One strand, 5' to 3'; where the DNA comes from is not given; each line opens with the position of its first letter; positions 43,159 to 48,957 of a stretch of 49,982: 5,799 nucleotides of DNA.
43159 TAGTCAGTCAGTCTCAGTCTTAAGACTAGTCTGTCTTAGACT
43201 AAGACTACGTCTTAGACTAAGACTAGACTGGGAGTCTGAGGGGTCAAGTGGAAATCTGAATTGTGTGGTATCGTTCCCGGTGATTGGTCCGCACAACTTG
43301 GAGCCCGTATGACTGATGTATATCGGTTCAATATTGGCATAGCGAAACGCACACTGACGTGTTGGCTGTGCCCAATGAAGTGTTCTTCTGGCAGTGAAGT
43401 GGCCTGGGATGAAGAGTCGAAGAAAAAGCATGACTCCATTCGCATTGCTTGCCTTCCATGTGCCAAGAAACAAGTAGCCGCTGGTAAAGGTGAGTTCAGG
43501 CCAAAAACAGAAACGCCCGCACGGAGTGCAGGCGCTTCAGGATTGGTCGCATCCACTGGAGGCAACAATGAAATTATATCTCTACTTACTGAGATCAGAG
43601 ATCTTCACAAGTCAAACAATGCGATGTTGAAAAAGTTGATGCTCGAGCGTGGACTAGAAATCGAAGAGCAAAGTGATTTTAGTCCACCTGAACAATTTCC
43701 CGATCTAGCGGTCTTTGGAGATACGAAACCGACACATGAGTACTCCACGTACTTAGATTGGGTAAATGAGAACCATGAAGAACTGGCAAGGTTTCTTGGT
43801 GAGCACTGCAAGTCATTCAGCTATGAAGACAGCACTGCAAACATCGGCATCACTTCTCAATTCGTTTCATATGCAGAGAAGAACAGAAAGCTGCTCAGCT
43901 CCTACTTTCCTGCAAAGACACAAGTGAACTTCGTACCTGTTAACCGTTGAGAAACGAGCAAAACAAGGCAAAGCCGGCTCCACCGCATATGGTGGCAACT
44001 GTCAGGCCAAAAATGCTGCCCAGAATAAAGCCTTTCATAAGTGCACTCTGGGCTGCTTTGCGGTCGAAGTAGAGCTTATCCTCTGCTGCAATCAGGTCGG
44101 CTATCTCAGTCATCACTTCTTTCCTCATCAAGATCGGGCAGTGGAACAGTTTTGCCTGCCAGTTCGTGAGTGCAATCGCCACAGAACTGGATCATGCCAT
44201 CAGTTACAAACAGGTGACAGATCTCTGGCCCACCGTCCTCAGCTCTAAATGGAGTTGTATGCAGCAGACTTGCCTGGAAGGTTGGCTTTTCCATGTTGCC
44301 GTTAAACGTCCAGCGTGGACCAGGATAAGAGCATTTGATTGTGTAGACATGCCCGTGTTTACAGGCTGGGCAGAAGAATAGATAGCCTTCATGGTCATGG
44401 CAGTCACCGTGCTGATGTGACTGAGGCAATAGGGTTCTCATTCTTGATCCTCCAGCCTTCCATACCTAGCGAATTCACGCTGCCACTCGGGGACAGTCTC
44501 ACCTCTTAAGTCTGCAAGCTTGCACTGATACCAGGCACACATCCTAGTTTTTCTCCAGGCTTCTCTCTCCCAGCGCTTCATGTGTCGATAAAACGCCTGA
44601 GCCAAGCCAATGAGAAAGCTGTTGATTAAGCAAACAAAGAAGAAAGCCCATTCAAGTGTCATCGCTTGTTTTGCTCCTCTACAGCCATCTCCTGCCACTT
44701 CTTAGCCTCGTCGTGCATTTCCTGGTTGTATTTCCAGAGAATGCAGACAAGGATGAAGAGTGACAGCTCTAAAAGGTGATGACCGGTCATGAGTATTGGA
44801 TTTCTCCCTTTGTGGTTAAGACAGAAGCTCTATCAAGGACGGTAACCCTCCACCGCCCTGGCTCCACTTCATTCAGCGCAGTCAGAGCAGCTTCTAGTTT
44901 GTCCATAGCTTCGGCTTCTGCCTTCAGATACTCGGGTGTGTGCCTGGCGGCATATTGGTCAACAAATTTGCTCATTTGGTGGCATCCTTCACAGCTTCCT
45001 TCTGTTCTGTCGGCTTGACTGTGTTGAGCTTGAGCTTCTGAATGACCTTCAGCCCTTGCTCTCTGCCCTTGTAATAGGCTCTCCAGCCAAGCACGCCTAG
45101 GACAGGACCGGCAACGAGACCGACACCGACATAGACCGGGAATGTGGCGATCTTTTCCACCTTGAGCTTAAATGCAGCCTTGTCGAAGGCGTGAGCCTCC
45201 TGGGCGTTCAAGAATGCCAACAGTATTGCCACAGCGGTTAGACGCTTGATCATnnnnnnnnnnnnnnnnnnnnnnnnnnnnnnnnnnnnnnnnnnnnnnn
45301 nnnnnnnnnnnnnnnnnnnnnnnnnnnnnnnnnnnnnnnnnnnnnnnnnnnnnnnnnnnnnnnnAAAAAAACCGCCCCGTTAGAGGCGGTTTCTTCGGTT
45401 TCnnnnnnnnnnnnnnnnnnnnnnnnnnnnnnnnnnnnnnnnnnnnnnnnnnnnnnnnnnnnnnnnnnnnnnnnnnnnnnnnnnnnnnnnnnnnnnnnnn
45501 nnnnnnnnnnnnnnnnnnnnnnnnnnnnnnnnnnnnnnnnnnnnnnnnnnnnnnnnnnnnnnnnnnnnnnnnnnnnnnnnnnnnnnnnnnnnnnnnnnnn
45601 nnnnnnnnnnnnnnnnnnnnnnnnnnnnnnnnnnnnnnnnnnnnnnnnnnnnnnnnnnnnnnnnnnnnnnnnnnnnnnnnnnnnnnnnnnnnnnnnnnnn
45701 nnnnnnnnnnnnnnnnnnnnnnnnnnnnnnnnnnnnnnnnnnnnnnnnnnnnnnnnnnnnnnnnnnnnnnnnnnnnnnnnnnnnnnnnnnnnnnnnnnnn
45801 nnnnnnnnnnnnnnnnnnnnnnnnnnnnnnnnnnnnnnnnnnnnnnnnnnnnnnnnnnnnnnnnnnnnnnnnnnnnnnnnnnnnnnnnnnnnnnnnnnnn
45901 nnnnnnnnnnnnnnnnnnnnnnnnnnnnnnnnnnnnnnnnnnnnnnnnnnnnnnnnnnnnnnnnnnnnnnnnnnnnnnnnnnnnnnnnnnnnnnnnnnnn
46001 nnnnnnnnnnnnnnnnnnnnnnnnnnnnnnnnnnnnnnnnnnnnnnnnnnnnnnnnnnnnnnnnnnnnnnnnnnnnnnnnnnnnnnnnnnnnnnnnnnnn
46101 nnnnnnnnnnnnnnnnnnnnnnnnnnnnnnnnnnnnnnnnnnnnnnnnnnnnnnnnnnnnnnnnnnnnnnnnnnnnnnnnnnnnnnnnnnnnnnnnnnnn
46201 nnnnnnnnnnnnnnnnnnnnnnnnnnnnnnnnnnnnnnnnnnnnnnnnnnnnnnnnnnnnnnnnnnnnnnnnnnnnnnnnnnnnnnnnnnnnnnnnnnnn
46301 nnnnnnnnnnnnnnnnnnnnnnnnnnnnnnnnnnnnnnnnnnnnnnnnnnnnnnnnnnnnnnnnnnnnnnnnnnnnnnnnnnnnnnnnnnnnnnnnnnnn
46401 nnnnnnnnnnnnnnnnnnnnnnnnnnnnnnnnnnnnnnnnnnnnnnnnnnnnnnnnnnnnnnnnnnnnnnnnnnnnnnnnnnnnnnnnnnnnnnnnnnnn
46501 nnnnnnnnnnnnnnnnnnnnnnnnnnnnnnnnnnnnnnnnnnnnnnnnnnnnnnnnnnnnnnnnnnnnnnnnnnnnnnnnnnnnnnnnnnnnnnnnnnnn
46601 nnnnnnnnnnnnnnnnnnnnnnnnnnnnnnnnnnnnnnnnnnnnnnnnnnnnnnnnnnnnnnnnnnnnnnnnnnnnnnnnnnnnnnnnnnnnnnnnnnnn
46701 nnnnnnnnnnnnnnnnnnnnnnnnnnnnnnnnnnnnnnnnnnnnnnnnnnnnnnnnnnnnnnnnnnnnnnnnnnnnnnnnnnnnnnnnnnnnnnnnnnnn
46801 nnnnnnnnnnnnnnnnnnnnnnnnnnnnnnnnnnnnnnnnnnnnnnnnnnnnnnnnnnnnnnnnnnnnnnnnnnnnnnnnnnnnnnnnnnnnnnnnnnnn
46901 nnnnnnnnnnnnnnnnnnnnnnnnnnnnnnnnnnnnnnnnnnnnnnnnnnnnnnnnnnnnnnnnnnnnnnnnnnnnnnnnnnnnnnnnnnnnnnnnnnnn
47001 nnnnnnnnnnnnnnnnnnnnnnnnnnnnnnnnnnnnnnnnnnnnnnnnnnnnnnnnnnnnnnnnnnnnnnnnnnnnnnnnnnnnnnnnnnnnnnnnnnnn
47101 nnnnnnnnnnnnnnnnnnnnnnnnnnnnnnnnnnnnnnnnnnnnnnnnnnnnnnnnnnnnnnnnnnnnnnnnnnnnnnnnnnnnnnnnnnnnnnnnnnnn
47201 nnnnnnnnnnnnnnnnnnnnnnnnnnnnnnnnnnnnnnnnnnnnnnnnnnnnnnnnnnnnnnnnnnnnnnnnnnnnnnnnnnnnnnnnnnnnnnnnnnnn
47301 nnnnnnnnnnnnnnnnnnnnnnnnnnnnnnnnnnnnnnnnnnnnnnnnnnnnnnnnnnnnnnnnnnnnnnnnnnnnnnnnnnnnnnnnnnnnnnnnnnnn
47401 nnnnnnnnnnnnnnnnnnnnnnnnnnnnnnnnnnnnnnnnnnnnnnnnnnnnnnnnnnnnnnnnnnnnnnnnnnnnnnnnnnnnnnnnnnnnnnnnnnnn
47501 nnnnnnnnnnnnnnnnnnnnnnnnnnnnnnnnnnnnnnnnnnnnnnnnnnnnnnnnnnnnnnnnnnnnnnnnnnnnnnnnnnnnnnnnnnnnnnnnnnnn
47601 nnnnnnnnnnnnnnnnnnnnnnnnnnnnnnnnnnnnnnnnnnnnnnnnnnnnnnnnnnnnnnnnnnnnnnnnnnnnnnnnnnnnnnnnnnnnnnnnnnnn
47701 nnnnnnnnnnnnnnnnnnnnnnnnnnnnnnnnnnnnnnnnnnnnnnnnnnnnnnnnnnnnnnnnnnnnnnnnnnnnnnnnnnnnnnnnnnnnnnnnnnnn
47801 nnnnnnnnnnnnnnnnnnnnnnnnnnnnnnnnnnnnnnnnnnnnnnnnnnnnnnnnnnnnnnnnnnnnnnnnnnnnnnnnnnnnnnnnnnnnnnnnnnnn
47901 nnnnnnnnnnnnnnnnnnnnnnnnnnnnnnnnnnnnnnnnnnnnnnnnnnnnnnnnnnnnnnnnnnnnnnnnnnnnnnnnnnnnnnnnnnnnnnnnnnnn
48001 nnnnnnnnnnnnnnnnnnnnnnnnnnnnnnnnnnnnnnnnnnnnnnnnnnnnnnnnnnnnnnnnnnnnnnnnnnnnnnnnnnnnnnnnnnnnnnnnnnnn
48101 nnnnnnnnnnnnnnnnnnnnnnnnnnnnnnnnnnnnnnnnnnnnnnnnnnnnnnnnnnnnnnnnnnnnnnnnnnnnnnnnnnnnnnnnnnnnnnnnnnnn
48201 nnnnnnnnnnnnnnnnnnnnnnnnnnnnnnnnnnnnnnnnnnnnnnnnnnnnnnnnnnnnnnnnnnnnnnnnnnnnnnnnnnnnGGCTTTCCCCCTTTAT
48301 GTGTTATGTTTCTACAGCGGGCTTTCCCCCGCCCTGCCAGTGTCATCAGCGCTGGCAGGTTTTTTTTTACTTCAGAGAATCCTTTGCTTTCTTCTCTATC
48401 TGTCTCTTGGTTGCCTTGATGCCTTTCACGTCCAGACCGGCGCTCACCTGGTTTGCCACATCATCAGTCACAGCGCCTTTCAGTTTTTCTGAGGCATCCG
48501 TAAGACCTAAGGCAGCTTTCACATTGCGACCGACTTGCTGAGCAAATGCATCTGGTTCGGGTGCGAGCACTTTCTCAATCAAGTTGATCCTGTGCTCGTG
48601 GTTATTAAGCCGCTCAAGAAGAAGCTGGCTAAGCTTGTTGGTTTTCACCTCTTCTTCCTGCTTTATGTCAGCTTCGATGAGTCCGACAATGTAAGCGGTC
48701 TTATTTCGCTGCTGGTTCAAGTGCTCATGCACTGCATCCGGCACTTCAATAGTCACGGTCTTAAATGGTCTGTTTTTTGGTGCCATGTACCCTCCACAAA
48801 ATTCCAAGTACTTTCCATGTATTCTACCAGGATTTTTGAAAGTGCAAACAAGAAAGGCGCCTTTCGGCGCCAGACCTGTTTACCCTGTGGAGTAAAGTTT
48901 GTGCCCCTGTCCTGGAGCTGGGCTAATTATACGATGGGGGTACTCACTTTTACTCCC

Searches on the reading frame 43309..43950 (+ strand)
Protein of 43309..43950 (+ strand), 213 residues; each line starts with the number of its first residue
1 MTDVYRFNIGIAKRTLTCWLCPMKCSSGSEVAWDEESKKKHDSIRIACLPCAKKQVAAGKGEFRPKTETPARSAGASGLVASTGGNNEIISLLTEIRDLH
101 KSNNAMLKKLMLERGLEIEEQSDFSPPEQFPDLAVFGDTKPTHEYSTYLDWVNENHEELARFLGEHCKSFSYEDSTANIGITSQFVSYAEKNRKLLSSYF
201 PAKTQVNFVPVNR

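Call 9: search_protein_families(library=pfam, proteins=[window:43309-43950:+], max_evalue=0.01)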
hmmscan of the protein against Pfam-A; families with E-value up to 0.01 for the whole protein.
window:43309-43950:+ (213 aa): 0 families

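Call 10: search_protein_families(library=phrogs, proteins=[window:43309-43950:+], max_evalue=0.01)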
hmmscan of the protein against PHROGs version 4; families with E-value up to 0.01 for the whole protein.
window:43309-43950:+ (213 aa): 0 families

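Call 12: find_related_loci(query=window:43309-43950:+, collection=viral_contigs, flank=6000)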
Query window:43309-43950:+ (213 aa) in viral_contigs; peptide patterns used: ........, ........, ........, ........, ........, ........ (x = any residue, [..] = any of these).
5 stretches matched a pattern, but none encodes a relative of the query by tblastn (E <= 1e-3).

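Call 19: find_homologous_proteins(query=window:43309-43950:+)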
Query window:43309-43950:+ (213 aa): 1 proteins with E <= 0.001 among 282 candidates.
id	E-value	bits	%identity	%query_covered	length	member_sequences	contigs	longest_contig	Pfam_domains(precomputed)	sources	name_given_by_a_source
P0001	3.1e-123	427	100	90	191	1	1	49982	-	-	-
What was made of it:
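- Tried and rejected: Word-indexed protein search with the single zinc-ribbon protein: it found only itself (call 19).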

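Call 53: find_homologous_proteins(query=A4, max_evalue=0.01)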
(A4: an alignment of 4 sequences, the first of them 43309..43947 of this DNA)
Query A4 (4 sequences) (213 aa, profile of the alignment): 3 proteins with E <= 0.01 among 6977 candidates.
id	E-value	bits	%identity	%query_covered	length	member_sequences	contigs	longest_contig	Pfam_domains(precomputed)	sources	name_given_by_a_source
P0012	5.4e-87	309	34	79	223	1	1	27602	-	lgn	-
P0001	5.9e-84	299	100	90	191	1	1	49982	-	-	-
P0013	4.4e-50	188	29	89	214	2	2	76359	-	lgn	-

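Call 54: find_encoding_contigs(protein=P0013, flank=8000, max_places=4)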
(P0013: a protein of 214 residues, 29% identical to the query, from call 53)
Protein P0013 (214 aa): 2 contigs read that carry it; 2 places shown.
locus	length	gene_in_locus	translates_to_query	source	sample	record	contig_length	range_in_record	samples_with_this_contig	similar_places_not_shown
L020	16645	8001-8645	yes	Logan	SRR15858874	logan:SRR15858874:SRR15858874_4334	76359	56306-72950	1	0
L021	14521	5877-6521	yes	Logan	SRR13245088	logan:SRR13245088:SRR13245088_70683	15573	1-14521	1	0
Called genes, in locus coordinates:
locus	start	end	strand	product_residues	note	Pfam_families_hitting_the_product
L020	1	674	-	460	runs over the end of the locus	PF05065:Phage_capsid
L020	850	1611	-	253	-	PF04586:Peptidase_S78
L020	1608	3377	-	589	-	PF04860:Phage_portal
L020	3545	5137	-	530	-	PF03354:TerL_ATPase, PF20441:TerL_nuclease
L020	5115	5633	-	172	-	-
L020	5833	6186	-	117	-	-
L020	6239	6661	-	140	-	-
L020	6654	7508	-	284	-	PF01844:HNH (weak), PF13671:AAA_33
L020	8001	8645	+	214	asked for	-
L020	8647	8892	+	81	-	-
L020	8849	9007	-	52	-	-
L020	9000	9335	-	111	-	PF20137:BubE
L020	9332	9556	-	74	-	-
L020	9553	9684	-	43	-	-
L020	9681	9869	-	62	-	-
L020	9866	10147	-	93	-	-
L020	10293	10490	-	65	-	-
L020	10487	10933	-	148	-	-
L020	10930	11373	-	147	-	-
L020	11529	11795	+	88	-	-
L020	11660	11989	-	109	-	-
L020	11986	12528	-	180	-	-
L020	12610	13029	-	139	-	-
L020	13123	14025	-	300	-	PF00589:Phage_integrase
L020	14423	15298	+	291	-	PF04784:DUF547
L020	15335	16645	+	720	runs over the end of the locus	PF01520:Amidase_3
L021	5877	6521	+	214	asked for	-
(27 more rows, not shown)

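Call 68: find_related_loci(query=L020:14423-15298:+, collection=genome_contigs, flank=1000)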
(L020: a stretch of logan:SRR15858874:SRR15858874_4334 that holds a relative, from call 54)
Query L020:14423-15298:+ (291 aa) in genome_contigs; peptide patterns used: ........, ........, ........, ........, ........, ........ (x = any residue, [..] = any of these).
35 stretches matched a pattern; 12 encode a relative of the query (tblastn E <= 1e-3); 12 distinct loci.
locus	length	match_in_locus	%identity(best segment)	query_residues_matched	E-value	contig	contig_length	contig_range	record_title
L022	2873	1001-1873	100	1-291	0e+0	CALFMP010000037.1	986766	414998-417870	MAG TPA_asm: uncultured Candidatus Melainabacteria bacterium isolate SRR6227243_bin.142_CONCOCT_v1.1_MAG genome assembly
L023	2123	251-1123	93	1-291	0e+0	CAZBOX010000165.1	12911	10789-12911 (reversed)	MAG TPA_asm: uncultured Candidatus Obscuribacterales bacterium isolate binchicken_co396_274 genome assembly, contig: NOD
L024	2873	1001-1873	90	1-291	0e+0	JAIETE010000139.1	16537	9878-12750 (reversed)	MAG: Candidatus Obscuribacterales bacterium isolate time.spades.CONCOCT.1kb_017 c_000000000160, whole genome shotgun seq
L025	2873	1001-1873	89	1-291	1e-176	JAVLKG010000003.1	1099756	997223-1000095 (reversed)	MAG: Candidatus Melainabacteria bacterium 17Bon1m isolate 17Bon1-MAG2 NODE_7+_length_1099756_cov_34.919, whole genome sh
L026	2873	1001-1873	88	1-291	3e-175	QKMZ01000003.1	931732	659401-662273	MAG: Candidatus Melainabacteria bacterium isolate BJP_IG3402_49_16 bjp_ig3402_sc_8, whole genome shotgun sequence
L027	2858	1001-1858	81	1-286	4e-169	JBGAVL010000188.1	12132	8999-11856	MAG: Candidatus Obscuribacteraceae bacterium isolate MAG_AAO_AS.36 AAOAS-36_NODE_188_length_12132_cov_3.957611, whole ge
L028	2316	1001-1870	79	1-290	2e-171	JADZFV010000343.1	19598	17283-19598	MAG: Candidatus Melainabacteria bacterium isolate SJ878 c_000000658689, whole genome shotgun sequence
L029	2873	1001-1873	79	1-291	2e-171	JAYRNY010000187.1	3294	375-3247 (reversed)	MAG: bacterium isolate XM2_XAASGE4bin.41 k141_209193, whole genome shotgun sequence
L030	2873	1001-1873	78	1-291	2e-165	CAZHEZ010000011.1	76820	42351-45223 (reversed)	MAG TPA_asm: uncultured Candidatus Obscuribacterales bacterium isolate binchicken_co54_379 genome assembly, contig: NODE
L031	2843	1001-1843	78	1-281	1e-158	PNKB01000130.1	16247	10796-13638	MAG: Cyanobacteria bacterium PR.3.49 PR_1001201_16247, whole genome shotgun sequence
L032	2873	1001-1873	76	1-291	2e-151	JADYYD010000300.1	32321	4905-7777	MAG: Candidatus Melainabacteria bacterium isolate SJ512 c_000000360719, whole genome shotgun sequence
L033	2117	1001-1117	38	78-116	9e-5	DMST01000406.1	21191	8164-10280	MAG TPA_asm: Cytophagales bacterium isolate UBA9432 contig_1321, whole genome shotgun sequence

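Call 69: predict_structure(alignment_id=A6)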
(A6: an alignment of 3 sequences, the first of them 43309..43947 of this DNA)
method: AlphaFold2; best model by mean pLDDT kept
length: 213 residues; sequences in the alignment: 3
mean_pLDDT: 67.1   pTM: 0.32
mean pLDDT of the five models: 67.1, 66.5, 63.4, 61.4, 54.3
residues with pLDDT >= 90: 0; 70-90: 123; 50-70: 35; < 50: 55
segments of 3 or more residues with pLDDT < 50: 66-91, 115-140
pLDDT, mean of each block of 10 residues (from residue 1): 71 81 81 71 74 84 55 30 36 62 69 54 39 38 76 86 83 78 83 82 78 63
secondary structure, 60 per line:
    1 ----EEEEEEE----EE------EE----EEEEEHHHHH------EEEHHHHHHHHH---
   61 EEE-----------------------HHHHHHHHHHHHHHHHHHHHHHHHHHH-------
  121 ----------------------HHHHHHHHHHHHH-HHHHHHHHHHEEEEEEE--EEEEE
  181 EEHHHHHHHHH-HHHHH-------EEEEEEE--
elements in order: E5-11 E30-34 H35-39 E46-48 H49-57 E61-63 H87-113 H143-155 H157-166 E167-173 E176-182 H183-191 H193-197 E205-211
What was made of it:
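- On RHH omega-type heptad operator / type Ib centromere: The linked protein has no RHH match in Pfam (call 9), and its model shows a zinc ribbon (call 69).
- On Zinc-ribbon (4-Cys) protein: The model shows beta-strands around them at pLDDT 71-84 (call 69).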

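Call 73: fold_search(model_id=the predicted structure, library=pdb)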
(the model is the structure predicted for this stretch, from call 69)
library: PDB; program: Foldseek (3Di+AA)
matches with E <= 10: 529; with E <= 0.001: 0
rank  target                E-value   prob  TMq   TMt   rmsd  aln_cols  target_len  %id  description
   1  8p2f_d                5.6e-02  0.84  0.24  0.24   6.2        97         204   15  Staphylococcus aureus 70S ribosome with elongation factor G locked with fusidic acid cyclopentane in post-translocatio (released 2024-05-01)
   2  9n73_L7               5.9e-02  0.98  0.28  0.32   3.4        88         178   18  SSU processome maturation and disassembly, State G (released 2025-10-29)
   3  6v39_c                6.3e-02  0.75  0.22  0.21   4.7        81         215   18  Cryo-EM structure of the Acinetobacter baumannii Ribosome: 70S with P-site tRNA (released 2020-02-05)
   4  2jmp_MODEL_1_A        6.7e-02  0.97  0.26  0.49   3.5        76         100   16  Structure for the N-terminus of chromosomal replication initiation protein dnaA from M. genitalium (released 2007-07-17)
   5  7p7q_d                6.7e-02  0.80  0.22  0.23   6.4        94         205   18  E. faecalis 70S ribosome bound by PoxtA-EQ2, high-resolution combined volume (released 2022-02-23)
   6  8qcq_c                7.6e-02  0.80  0.23  0.23   5.5        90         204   18  B. subtilis ApdA-stalled ribosomal complex (released 2024-03-20)
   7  4kzx_D                8.7e-02  0.69  0.21  0.20   6.1        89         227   16  Rabbit 40S ribosomal subunit in complex with eIF1. (released 2013-07-24)
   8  4v6x_AD               8.7e-02  0.69  0.21  0.20   6.1        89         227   16  Structure of the human 80S ribosome (released 2014-07-09)
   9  8rdv_CT               1.1e-01  0.72  0.22  0.22   5.2        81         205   20  Cryo-EM structure of P. urativorans 70S ribosome in complex with hibernation factor Balon, mRNA and P-site tRNA (stru (released 2024-02-21)
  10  8zej_C                1.1e-01  0.66  0.21  0.22   5.9        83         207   17  Structure of E.coli ribosome in complex with an engineered arrest peptide (released 2025-06-18)
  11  4tps_D                1.2e-01  0.97  0.26  0.58   3.2        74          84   12  Sporulation Inhibitor of DNA Replication, SirA, in complex with Domain I of DnaA (released 2014-07-30)
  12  5iqr_h                1.2e-01  0.72  0.22  0.22   5.6        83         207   17  Structure of RelA bound to the 70S ribosome (released 2016-05-04)
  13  9sro_C                1.3e-01  0.72  0.22  0.23   5.5        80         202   18  Cryo-EM structure of SKM-70S ribosomal stalled complex in the rotated state with hybrid tRNAs (released 2026-02-18)
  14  9h3g_AA               1.3e-01  0.60  0.21  0.21   4.8        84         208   20  Structure of the Arabidopsis thaliana 80S ribosome in complex with P- and E-site tRNAs and mRNA (released 2026-02-04)
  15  8fmw_C                1.3e-01  0.57  0.21  0.21   5.2        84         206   15  The structure of a hibernating ribosome in the Lyme disease pathogen (released 2023-11-08)
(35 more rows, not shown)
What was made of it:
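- The C-terminal domain model weakly resembles DnaA domain I (Foldseek E = 0.07-0.12, probability 0.97; call 73).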

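Call 74: search_protein_representatives(alignment_id=A6)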
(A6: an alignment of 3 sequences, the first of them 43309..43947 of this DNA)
Query: 3 sequences, 218 profile positions. Proteins with E-value up to 0.001 (for the whole library): 6; up to 1e-10: 5; up to 1e-30: 4. The best 6 are listed.
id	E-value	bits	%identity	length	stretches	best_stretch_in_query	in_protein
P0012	4.4e-105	366.3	-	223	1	1-218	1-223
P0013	1.5e-104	364.6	-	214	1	1-214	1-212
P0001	1.8e-80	285.9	-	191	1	22-216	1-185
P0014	2.5e-43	164.4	-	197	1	19-214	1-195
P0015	2.7e-11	59.7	-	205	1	39-212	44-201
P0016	1.3e-07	47.7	-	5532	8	68-169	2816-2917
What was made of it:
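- Tried and rejected: Exhaustive profile search: 5 family members and one weak (E = 1e-7), unexamined hit to part of a 5,532-aa protein (call 74).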

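Call 76: find_encoding_contigs(protein=P0014, flank=4000, max_places=3)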
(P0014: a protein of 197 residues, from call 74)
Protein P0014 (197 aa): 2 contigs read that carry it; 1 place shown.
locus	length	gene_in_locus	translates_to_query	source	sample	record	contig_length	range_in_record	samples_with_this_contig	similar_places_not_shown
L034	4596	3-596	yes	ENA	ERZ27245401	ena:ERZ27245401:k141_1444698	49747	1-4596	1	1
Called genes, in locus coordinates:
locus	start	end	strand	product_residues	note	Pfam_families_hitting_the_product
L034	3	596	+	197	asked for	?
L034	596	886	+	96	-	-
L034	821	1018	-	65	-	-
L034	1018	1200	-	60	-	-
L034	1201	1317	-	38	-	-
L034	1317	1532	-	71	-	-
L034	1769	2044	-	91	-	-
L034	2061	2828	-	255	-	-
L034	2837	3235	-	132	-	-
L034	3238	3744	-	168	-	-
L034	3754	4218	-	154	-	-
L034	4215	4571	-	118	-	-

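Call 77: find_encoding_contigs(protein=P0015, flank=4000, max_places=3)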
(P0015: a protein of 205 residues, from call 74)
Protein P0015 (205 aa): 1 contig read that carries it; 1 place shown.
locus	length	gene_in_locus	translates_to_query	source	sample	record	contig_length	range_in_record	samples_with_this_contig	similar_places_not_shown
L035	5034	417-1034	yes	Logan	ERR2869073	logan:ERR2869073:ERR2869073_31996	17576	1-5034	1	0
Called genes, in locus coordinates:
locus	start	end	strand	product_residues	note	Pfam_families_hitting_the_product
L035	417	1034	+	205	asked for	-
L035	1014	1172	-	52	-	-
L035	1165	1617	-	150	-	-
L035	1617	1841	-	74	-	-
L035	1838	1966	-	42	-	-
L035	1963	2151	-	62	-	-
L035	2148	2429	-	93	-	-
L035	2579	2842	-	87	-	-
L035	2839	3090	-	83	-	-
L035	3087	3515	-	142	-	-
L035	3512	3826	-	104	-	-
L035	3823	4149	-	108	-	-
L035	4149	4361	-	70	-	-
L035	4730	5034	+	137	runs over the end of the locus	-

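Call 92: search_solved_structures(query=A6, max_evalue=5)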
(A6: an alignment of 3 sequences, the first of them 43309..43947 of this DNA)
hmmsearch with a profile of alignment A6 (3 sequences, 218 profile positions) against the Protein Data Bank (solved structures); distinct sequences matched with E-value up to 5: 2.
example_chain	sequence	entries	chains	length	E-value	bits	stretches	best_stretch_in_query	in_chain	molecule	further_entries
2m9a_A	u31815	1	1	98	0.7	12.5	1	8-53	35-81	E3 ubiquitin-protein ligase ZFP91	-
8oyx_A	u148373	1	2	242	3.2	10.4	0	108-185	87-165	De novo designed soluble GPCR-like protein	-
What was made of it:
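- On Ogr/Delta zinc-finger late activators: The profile search against PDB gave nothing below E = 0.7 (call 92).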

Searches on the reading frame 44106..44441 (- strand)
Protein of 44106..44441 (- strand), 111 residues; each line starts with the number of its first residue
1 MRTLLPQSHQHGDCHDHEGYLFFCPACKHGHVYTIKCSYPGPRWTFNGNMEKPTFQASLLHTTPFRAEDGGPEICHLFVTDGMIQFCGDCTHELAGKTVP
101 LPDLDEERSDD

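Call 9: search_protein_families(library=pfam, proteins=[window:44106-44441:-], max_evalue=0.01)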
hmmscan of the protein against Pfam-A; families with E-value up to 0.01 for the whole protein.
window:44106-44441:- (111 aa): 1 family
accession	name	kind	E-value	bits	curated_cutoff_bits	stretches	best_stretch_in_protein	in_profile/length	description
PF20137.4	DUF6527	-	1.8e-08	34.6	23.6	1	20-87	3-63/63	Family of unknown function (DUF6527)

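Call 10: search_protein_families(library=phrogs, proteins=[window:44106-44441:-], max_evalue=0.01)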
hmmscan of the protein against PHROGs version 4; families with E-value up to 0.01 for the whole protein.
window:44106-44441:- (111 aa): 3 families
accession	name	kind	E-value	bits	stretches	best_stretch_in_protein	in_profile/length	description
phrog_3362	-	unknown function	2.4e-32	112.2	1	16-107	12-104/106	-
phrog_31675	-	unknown function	5.7e-09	37.1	1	21-72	17-69/79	-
phrog_15183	-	unknown function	0.00099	20.6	1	16-87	32-102/102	-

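Call 89: find_encoding_contigs(protein=window:44106-44441:-, flank=3000, max_places=10)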
Protein window:44106-44441:- (111 aa): no gene with exactly this product is on record in the collection.

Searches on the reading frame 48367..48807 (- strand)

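Call 11: search_protein_families(library=phrogs, proteins=[window:48367-48807:-], max_evalue=0.001)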
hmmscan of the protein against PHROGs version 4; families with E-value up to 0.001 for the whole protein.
window:48367-48807:- (146 aa): 0 families

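Call 47: search_protein_families(library=pfam, proteins=[window:48367-48807:-], max_evalue=0.05)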
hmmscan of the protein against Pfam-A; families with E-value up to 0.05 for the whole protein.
window:48367-48807:- (146 aa): 1 family
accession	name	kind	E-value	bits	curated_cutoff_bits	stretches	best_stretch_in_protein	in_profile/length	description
PF07345.16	ATPaseInh_sub_z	-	0.016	16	25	0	108-143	59-94/102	ATPase inhibitor subunit zeta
